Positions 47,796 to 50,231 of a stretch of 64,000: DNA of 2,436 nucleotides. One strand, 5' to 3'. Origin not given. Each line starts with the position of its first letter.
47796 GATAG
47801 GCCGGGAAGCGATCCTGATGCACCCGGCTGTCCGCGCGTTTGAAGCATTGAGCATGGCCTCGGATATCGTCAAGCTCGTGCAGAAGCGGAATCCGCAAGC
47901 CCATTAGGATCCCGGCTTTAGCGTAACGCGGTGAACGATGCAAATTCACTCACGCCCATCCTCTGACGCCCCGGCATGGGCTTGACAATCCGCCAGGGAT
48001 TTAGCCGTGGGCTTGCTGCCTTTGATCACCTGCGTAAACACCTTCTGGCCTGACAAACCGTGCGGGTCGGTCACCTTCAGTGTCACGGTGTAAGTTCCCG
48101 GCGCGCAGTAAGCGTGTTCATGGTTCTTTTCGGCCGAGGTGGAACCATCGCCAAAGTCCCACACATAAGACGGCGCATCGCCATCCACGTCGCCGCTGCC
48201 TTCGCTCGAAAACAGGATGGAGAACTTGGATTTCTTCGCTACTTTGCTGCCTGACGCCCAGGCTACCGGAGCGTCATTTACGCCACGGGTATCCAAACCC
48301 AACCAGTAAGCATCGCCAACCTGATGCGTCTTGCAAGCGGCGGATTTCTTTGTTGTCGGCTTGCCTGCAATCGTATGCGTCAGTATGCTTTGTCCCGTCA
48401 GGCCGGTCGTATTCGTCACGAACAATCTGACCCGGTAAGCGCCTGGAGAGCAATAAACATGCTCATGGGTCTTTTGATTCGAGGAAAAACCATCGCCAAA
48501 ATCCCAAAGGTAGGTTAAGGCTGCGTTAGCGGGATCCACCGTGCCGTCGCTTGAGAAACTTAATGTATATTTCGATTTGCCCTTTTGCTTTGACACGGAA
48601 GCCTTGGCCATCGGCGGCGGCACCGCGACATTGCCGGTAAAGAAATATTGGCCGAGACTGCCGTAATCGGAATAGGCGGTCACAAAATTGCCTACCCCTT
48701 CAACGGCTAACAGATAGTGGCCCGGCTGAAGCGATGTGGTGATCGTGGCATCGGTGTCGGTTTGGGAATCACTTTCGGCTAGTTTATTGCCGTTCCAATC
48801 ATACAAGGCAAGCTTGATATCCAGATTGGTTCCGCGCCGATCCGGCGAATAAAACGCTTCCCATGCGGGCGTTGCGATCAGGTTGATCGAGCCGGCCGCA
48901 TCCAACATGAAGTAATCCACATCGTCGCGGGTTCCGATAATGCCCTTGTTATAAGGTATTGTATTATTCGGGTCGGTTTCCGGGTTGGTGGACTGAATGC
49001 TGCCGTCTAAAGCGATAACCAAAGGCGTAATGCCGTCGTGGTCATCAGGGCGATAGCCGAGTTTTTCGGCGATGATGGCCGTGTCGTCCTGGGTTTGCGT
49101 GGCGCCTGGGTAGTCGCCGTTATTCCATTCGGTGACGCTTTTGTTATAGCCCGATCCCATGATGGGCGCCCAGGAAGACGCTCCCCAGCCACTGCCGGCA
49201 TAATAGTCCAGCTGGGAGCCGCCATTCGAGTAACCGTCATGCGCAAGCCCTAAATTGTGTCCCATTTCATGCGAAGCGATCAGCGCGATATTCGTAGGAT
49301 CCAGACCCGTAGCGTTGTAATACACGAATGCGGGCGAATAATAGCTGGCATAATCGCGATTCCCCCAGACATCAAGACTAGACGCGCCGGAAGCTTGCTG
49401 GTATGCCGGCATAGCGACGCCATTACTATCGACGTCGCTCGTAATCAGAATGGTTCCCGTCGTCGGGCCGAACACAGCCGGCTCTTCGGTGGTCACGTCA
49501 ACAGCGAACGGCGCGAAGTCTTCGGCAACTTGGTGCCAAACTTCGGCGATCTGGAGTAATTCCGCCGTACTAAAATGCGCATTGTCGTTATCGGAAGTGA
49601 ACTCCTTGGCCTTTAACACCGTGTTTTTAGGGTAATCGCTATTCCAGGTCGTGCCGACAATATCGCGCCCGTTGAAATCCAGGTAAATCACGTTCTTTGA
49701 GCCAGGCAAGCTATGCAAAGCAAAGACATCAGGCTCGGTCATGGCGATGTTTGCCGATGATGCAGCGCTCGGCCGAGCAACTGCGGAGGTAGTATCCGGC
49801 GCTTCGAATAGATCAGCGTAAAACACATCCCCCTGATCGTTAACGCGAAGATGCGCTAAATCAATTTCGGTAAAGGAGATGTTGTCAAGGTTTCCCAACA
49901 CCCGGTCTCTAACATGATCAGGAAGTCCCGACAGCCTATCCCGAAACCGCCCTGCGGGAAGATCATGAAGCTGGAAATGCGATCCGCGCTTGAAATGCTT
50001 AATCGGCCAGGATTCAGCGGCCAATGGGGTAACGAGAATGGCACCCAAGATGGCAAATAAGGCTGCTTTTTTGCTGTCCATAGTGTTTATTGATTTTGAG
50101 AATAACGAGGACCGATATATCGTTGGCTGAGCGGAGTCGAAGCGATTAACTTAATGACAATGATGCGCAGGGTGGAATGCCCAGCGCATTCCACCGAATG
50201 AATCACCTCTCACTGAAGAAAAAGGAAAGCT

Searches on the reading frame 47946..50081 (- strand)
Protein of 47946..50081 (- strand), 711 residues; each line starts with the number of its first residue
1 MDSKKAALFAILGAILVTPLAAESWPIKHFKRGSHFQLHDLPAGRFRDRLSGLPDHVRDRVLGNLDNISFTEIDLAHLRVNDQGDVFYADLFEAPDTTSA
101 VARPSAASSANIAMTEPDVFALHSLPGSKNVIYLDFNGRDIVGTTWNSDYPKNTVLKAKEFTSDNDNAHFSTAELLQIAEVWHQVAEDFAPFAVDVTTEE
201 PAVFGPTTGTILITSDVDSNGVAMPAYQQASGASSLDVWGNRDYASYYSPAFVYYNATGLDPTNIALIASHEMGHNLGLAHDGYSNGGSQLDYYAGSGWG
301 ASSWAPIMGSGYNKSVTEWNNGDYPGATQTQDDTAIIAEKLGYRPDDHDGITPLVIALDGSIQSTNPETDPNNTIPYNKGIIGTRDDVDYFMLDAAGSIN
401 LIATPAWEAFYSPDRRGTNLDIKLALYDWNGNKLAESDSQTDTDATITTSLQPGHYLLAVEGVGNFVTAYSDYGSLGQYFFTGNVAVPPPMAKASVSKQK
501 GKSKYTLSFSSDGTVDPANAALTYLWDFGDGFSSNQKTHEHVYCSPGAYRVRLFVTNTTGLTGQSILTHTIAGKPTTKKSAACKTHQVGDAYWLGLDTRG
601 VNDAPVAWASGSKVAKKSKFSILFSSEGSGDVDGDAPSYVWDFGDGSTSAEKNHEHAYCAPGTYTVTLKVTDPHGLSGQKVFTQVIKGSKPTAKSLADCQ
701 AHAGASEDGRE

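Call 17: search_protein_families(library=pfam, proteins=[window:47946-50081:-], max_evalue=0.001)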
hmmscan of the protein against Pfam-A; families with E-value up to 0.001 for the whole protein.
window:47946-50081:- (711 aa): 3 families
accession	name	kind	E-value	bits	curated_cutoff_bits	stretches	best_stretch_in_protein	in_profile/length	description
PF18911.6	PKD_4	-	3.2e-37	126.9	27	2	602-680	1-78/85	PKD domain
PF00801.26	PKD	-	3.1e-25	88.4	23.5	2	622-685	17-80/80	PKD domain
PF13688.12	Reprolysin_5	-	0.00019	22.2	27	1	214-292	100-172/196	Metallo-peptidase family M12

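Call 61: search_protein_families(library=ncbifam, proteins=[window:47946-50081:-], max_evalue=0.01)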
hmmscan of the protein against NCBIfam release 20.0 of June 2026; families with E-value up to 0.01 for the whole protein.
window:47946-50081:- (711 aa): 4 families
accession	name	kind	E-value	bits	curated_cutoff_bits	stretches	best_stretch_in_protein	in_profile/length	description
TIGR00864.1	PCC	subfamily_domain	1.3e-08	31.8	1861.4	2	514-557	2026-2072/2700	polycystin cation channel protein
NF058578.1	CPR_pilus_PamR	equivalog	1.3e-06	27.5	300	1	641-688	185-240/297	pilus system RbmA-like protein PamR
NF038127.1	FDP_fam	subfamily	3.5e-06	27.5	29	1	384-510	14-148/150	DVUA0089 family protein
NF033932.1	LapB_rpt_80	domain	0.008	16.4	45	0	662-692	1-33/83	LapB repeat-containing protein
